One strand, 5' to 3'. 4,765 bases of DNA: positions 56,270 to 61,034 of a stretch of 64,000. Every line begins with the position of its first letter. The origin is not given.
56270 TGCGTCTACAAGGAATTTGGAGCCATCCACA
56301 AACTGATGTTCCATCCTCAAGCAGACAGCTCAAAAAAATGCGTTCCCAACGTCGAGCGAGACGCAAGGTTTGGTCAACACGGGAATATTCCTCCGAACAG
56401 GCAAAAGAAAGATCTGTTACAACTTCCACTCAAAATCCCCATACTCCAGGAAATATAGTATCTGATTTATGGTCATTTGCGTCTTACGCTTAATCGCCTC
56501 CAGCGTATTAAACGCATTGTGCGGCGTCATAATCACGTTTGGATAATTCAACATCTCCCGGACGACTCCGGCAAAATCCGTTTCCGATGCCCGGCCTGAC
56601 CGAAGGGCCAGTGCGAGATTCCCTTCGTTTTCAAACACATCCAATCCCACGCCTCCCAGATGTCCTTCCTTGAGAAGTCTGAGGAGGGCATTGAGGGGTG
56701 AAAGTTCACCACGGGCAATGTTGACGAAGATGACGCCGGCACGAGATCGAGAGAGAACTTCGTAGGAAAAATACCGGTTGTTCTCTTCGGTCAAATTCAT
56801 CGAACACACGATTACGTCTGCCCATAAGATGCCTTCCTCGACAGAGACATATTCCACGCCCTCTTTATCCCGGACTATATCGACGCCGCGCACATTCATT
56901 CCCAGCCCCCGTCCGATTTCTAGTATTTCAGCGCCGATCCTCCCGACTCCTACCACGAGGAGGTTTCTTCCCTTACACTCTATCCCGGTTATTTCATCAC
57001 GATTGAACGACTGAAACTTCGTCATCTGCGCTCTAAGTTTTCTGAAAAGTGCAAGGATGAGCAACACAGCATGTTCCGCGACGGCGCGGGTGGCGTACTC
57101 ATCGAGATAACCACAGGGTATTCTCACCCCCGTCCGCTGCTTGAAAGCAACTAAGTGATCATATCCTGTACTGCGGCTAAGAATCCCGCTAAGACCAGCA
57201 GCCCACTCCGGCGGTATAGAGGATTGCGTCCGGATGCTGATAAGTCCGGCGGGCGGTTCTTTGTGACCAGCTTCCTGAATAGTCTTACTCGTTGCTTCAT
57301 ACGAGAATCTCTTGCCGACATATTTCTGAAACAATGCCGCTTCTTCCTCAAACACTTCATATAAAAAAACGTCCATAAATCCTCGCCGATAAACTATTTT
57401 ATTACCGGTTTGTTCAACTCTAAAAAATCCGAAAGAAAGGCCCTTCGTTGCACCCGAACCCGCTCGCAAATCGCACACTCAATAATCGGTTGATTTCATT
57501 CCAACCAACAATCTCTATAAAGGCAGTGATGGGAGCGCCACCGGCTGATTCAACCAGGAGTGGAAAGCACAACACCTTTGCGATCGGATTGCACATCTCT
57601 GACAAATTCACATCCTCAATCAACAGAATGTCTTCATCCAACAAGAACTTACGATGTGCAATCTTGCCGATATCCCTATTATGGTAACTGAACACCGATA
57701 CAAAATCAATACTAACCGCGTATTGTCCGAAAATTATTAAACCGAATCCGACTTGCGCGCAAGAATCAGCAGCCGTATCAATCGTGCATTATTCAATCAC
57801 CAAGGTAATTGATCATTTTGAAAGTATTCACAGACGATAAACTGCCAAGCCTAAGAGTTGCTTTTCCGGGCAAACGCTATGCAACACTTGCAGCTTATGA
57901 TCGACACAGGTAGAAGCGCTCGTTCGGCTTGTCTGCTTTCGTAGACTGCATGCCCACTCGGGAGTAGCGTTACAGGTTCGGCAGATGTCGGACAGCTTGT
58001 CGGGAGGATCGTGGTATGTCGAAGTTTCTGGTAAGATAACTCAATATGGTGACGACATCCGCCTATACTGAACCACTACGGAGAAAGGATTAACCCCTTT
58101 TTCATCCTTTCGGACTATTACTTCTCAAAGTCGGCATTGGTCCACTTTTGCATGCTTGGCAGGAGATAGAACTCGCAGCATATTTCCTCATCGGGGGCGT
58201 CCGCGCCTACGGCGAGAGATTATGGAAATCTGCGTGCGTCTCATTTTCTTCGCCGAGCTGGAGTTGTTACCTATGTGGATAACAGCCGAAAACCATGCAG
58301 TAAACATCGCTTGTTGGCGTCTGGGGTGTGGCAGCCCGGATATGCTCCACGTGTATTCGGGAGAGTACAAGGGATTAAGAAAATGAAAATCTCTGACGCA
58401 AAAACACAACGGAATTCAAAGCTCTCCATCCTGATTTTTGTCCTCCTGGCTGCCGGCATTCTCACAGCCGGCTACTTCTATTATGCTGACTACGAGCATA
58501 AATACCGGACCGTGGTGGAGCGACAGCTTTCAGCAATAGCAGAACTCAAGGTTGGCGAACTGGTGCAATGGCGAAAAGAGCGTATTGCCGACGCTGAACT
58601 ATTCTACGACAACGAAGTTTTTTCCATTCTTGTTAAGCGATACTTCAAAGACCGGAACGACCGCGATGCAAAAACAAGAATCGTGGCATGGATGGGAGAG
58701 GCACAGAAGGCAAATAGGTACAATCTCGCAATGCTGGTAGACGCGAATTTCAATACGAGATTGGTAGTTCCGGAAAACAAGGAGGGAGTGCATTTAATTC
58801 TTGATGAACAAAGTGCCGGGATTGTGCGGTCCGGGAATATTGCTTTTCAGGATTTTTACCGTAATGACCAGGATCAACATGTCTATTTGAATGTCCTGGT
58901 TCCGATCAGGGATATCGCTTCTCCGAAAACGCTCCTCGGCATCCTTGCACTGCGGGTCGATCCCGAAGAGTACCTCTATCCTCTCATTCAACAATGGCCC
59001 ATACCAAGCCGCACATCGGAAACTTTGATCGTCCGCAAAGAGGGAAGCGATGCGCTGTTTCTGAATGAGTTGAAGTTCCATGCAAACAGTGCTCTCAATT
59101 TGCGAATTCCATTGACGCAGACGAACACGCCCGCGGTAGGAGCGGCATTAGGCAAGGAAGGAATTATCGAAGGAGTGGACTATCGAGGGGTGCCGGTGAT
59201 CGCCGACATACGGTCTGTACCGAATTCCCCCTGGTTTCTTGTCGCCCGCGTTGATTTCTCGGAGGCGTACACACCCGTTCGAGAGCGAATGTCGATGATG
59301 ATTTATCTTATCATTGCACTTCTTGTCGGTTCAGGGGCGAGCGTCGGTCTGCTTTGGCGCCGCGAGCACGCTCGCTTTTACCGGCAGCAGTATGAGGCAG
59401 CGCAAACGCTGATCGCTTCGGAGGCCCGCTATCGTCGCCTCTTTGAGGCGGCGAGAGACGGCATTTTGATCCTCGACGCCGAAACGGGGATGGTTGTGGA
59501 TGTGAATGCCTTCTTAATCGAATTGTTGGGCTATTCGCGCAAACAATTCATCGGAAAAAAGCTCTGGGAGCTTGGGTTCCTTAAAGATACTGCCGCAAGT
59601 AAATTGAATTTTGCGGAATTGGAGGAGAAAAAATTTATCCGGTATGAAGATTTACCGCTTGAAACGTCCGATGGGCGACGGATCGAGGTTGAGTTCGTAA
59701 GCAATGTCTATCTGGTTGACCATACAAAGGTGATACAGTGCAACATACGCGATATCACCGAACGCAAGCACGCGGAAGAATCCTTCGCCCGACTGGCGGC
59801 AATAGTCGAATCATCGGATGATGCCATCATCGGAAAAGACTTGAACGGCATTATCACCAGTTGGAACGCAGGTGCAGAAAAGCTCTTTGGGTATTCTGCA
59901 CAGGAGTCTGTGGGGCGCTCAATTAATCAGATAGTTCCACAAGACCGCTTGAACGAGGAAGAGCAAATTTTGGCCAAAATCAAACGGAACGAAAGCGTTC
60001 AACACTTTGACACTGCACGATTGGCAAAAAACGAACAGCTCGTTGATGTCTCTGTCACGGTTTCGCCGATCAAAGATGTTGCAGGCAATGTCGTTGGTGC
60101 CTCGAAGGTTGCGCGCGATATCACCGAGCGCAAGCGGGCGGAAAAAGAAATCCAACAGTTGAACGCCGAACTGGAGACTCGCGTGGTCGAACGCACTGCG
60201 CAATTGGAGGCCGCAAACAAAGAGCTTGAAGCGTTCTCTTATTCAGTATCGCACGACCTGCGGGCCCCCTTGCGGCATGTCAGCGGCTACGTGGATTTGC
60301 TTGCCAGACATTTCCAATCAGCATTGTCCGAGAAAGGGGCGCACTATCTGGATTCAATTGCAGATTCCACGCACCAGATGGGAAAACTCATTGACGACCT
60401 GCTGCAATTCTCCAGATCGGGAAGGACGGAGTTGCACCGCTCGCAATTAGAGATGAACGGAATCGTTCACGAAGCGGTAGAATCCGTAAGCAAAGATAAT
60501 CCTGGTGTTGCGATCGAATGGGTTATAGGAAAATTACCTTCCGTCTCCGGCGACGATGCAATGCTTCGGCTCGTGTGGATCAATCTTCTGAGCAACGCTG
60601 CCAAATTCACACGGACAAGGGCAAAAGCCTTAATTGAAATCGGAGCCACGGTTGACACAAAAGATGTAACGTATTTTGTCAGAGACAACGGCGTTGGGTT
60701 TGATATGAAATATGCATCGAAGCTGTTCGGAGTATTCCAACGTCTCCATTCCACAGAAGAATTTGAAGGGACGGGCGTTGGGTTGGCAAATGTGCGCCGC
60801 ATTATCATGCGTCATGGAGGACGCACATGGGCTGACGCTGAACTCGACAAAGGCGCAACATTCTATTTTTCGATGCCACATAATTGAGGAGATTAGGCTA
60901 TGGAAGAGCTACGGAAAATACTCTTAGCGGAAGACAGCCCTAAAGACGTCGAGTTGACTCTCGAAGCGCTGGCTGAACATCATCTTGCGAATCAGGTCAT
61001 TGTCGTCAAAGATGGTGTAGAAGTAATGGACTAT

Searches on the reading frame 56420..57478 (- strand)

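Call 36: search_protein_families(library=pfam, proteins=[window:56420-57478:-], max_evalue=0.01)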
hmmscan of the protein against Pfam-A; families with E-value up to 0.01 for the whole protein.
window:56420-57478:- (353 aa): 2 families
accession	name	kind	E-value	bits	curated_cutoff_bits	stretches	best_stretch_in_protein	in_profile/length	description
PF02826.25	2-Hacid_dh_C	-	2.6e-36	125.1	25.1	1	139-322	2-178/178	D-isomer specific 2-hydroxyacid dehydrogenase, NAD binding domain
PF00389.36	2-Hacid_dh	-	8.8e-05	22.6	24.6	1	93-345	59-125/134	D-isomer specific 2-hydroxyacid dehydrogenase, catalytic domain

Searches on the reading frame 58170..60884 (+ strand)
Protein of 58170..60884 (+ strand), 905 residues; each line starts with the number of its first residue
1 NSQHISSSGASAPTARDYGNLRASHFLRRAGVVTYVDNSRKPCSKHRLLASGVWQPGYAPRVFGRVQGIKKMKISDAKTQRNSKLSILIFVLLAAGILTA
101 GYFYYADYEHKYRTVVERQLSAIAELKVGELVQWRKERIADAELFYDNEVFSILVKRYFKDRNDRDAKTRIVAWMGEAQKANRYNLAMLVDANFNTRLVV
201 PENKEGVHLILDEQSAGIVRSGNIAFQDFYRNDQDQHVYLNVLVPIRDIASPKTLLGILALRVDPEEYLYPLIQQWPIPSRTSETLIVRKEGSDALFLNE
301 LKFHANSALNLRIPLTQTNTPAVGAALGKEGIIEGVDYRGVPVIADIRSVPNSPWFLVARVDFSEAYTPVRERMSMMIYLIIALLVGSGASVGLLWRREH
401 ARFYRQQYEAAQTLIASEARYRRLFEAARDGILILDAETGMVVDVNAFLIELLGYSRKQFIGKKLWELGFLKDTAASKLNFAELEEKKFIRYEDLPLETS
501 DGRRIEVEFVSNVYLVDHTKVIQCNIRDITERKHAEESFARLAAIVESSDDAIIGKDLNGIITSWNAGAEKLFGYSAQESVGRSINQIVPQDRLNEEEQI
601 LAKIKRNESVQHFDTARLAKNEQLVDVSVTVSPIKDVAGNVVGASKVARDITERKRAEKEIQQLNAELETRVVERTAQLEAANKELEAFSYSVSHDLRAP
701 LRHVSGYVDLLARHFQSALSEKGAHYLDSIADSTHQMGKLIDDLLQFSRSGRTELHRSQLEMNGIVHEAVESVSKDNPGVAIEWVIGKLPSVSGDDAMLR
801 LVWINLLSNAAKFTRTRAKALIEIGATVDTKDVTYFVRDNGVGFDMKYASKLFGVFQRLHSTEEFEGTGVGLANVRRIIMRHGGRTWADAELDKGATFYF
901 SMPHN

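Call 68: search_protein_families(library=pfam, proteins=[window:58170-60884:+], max_evalue=0.0001)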
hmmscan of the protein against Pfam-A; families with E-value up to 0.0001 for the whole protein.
window:58170-60884:+ (905 aa): 7 families
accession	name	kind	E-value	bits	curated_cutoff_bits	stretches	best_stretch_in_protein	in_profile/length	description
PF00989.32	PAS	-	4e-30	104.6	22.6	2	541-651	2-113/113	PAS fold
PF13426.13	PAS_9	-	2.1e-27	95.9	27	2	551-653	2-103/103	PAS domain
PF02518.31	HATPase_c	-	1.9e-19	70.6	26.4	1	794-904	1-109/111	Histidine kinase-, DNA gyrase B-, and HSP90-like ATPase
PF08448.16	PAS_4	-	1.3e-18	67.7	23.1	1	546-656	1-110/110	PAS fold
PF13188.13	PAS_8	-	3.7e-17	62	21.8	2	419-468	1-47/65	PAS domain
PF00512.31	HisKA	-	7.9e-14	51.9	26.9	1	687-750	3-63/66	His Kinase A (phospho-acceptor) domain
PF08447.18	PAS_3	-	5.3e-08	33.5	25.6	1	563-647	2-88/89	PAS fold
